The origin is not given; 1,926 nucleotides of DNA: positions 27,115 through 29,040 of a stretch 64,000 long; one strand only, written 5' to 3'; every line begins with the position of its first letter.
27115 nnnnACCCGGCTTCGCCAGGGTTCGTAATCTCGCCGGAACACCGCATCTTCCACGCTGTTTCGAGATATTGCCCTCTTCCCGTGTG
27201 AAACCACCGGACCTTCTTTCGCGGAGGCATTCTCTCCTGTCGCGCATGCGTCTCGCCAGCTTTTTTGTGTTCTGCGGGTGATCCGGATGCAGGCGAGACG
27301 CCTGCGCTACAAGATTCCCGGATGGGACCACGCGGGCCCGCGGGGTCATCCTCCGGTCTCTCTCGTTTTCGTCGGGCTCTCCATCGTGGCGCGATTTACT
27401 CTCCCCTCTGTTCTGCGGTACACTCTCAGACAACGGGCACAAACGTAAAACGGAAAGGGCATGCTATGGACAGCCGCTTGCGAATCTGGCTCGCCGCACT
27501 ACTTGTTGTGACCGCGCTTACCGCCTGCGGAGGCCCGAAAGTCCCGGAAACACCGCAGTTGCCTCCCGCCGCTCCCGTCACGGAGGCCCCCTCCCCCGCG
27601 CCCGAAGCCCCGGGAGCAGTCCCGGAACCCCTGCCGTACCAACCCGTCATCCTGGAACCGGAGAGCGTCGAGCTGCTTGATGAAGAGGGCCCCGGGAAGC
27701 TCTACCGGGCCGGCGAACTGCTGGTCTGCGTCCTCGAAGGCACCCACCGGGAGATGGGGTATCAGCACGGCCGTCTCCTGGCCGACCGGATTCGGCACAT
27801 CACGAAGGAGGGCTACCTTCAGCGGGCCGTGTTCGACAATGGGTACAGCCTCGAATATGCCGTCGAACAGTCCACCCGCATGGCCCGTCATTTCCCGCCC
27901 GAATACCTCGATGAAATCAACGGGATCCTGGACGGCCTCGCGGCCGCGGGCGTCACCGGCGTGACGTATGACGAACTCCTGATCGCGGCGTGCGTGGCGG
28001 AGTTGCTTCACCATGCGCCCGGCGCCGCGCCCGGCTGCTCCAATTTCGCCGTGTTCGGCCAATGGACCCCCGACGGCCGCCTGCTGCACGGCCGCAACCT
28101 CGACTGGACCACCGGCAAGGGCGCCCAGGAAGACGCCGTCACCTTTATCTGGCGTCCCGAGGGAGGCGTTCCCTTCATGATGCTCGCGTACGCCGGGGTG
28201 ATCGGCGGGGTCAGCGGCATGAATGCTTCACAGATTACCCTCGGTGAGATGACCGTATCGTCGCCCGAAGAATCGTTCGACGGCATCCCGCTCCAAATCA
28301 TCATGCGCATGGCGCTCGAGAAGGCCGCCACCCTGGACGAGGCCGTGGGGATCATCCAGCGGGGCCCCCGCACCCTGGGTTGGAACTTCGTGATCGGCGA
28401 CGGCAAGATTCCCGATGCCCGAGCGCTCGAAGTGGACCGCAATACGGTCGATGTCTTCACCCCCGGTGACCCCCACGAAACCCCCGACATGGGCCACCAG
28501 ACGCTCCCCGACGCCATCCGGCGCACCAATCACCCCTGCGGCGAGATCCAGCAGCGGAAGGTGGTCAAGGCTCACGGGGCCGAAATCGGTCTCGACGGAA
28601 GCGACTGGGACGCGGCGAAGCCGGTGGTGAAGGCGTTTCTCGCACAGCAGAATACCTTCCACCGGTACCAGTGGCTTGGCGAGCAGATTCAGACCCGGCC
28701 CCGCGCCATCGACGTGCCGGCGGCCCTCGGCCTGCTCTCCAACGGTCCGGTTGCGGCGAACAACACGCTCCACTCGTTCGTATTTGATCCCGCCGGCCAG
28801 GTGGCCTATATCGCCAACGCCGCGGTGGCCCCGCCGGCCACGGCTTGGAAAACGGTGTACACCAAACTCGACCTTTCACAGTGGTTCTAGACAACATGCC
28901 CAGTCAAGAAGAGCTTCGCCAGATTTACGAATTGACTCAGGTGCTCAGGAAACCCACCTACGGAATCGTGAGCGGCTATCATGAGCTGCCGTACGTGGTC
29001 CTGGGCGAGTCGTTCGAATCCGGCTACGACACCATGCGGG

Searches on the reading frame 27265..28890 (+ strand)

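Call 30: search_protein_families(library=pfam, proteins=[window:27265-28890:+], max_evalue=0.0001)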
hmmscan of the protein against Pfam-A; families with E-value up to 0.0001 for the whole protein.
window:27265-28890:+ (541 aa): 1 family
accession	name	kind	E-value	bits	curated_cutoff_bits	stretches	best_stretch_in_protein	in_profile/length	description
PF03417.21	AAT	-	5.7e-13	49.5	23.2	1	269-381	3-111/225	Acyl-coenzyme A:6-aminopenicillanic acid acyl-transferase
